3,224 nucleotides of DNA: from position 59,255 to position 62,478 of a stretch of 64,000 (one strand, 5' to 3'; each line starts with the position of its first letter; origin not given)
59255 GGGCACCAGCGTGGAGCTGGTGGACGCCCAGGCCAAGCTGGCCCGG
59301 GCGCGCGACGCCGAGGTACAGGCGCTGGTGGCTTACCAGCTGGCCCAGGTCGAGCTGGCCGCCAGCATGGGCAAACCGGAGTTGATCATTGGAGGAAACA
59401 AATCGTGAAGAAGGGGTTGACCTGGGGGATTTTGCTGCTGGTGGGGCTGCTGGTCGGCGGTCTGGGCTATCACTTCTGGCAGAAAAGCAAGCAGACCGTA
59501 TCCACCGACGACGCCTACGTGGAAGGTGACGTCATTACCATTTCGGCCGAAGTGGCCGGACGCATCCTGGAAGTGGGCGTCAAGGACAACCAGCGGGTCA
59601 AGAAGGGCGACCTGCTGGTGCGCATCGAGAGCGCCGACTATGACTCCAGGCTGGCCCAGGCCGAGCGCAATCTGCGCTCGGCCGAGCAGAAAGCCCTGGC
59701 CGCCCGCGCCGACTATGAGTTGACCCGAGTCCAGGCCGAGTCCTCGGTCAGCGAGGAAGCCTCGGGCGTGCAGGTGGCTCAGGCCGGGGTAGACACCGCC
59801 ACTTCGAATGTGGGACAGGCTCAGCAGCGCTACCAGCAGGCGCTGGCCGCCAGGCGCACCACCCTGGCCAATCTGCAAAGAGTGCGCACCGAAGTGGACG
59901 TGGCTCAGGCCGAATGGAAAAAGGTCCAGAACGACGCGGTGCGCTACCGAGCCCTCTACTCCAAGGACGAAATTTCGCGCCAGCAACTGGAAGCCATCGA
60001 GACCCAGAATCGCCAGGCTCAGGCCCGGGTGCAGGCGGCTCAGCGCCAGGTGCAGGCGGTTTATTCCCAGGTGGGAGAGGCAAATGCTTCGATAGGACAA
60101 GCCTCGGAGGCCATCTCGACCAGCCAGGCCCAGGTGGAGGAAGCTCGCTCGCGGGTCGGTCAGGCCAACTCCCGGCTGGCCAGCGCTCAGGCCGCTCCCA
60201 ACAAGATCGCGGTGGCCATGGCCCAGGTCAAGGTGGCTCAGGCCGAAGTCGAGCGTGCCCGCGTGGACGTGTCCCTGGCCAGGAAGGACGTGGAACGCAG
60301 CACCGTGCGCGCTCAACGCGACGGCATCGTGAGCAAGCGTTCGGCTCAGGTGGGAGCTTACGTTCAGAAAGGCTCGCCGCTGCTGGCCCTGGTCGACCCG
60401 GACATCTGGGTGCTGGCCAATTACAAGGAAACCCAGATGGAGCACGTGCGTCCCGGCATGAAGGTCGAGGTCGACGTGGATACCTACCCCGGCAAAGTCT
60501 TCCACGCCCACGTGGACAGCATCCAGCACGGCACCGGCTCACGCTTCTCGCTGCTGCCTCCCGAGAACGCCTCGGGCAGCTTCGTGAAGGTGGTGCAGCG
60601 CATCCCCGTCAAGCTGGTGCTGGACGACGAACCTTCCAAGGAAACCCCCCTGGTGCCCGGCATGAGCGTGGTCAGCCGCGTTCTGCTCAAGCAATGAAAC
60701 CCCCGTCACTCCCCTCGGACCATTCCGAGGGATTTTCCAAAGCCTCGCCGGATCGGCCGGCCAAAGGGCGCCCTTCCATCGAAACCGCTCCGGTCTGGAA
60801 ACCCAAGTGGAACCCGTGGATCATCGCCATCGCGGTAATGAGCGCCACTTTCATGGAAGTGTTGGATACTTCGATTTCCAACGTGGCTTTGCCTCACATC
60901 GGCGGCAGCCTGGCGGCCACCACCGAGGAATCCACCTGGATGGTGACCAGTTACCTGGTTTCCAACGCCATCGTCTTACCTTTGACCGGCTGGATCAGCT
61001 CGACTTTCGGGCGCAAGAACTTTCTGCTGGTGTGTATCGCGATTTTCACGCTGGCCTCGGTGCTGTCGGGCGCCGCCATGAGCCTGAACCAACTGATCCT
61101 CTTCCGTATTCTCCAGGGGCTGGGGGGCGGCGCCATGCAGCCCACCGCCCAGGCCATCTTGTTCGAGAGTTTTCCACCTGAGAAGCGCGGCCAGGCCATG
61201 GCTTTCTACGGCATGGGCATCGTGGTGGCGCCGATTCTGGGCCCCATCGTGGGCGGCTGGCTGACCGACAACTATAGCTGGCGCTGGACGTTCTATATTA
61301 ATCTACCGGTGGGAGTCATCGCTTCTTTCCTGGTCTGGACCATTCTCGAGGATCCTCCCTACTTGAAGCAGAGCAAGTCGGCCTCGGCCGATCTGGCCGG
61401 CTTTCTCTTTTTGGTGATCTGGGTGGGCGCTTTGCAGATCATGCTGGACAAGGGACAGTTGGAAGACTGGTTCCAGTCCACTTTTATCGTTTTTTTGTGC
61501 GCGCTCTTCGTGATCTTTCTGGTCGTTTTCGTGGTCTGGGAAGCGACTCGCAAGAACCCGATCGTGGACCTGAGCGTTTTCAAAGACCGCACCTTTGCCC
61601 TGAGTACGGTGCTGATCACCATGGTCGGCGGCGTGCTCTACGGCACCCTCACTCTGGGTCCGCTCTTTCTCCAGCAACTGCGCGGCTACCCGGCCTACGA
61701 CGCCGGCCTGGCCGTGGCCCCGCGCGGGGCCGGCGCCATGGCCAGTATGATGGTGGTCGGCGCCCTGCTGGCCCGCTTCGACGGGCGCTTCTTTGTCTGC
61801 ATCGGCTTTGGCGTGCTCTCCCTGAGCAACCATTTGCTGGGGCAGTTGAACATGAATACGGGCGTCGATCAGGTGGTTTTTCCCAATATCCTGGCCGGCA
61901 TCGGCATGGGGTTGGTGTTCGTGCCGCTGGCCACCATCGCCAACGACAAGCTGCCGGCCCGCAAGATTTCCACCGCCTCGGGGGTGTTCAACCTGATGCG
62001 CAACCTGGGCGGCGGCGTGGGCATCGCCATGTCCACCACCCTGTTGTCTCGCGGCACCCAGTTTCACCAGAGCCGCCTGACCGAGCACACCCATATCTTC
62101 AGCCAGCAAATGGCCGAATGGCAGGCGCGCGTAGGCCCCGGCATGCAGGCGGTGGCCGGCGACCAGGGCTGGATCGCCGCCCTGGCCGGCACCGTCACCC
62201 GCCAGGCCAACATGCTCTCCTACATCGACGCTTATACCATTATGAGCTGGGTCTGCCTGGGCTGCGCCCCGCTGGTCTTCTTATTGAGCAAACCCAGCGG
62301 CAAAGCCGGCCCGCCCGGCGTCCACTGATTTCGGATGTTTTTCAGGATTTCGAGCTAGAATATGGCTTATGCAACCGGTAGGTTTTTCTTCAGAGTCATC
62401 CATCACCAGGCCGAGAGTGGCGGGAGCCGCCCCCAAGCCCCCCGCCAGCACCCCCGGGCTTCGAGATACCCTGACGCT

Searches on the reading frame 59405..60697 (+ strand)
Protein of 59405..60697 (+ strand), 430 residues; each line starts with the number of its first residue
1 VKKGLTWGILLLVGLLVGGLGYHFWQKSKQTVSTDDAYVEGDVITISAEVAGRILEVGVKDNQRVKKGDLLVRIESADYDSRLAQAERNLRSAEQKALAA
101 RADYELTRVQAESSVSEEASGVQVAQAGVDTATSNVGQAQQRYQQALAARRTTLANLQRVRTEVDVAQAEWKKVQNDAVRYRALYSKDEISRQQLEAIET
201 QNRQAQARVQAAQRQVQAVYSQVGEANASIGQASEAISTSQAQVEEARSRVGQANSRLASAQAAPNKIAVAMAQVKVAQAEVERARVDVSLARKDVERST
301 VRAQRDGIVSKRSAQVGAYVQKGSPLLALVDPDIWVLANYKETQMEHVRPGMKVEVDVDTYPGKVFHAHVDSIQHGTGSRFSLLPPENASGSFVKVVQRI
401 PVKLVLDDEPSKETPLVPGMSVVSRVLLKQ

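Call 102: search_protein_families(library=pfam, proteins=[window:59405-60697:+], max_evalue=0.001)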
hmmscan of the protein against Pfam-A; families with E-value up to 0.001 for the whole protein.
window:59405-60697:+ (430 aa): 8 families
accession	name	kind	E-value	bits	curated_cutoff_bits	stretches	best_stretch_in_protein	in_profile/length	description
PF16576.10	HlyD_D23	-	1.3e-17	64.2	30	1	237-374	42-185/214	Barrel-sandwich domain of CusB or HlyD membrane-fusion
PF13437.12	HlyD_3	-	3.6e-13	50.6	22.2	1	300-379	1-82/106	HlyD family secretion protein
PF00529.27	CusB_dom_1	-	1.9e-11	44.5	26.5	1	269-426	12-87/89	Cation efflux system protein CusB domain 1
PF13533.13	Biotin_lipoyl_2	-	4.2e-10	39.6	29.8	1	44-75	1-32/32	Biotin-lipoyl like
PF00364.28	Biotin_lipoyl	-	4e-06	27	22.1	0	44-74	43-73/73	Biotin-requiring enzyme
PF12795.12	MscS_porin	-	0.00014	22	34.4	1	135-321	14-201/238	Mechanosensitive ion channel porin domain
PF07926.17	TPR_MLP1_2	-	0.00057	20.3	36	1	111-223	13-126/129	TPR/MLP1/MLP2-like protein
PF05545.16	FixQ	-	0.00094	19.5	29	0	6-31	12-37/49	Cbb3-type cytochrome oxidase component FixQ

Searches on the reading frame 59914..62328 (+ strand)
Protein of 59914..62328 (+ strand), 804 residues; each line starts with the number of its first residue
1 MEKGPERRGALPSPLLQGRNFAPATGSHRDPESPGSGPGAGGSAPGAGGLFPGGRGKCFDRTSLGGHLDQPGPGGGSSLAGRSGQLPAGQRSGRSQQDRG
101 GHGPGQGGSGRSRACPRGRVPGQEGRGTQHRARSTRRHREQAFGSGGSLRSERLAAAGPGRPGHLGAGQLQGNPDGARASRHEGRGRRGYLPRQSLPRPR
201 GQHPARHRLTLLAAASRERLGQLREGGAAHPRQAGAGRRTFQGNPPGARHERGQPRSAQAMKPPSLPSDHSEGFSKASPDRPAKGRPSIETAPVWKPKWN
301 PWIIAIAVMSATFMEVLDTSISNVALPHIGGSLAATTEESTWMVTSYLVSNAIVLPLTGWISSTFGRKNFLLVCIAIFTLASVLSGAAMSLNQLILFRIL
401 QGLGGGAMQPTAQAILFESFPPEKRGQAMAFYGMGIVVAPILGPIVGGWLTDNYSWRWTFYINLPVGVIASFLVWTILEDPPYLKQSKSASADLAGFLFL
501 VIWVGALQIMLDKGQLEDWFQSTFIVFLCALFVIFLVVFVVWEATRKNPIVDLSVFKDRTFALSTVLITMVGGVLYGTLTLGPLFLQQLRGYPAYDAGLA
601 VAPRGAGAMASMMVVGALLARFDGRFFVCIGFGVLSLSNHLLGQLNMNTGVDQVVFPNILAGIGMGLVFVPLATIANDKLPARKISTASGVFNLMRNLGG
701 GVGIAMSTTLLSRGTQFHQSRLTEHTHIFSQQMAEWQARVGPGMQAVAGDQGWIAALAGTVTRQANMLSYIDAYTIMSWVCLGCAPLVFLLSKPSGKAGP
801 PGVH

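Call 102: search_protein_families(library=pfam, proteins=[window:59914-62328:+], max_evalue=0.001)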
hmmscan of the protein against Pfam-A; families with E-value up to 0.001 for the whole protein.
window:59914-62328:+ (804 aa): 4 families
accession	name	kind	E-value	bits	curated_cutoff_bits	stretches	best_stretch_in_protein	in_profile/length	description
PF07690.21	MFS_1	-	1.3e-61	208.8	33.4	1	309-703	2-346/347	Major Facilitator Superfamily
PF00083.30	Sugar_tr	-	2.1e-19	70.2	22.3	1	321-488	29-202/452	Sugar (and other) transporter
PF06609.19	TRI12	-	1.7e-09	37.1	23.2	1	311-580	55-330/599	Fungal trichothecene efflux pump (TRI12)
PF05977.19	MFS_3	-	3.7e-05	22.8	27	1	357-476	64-190/524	Transmembrane secretion effector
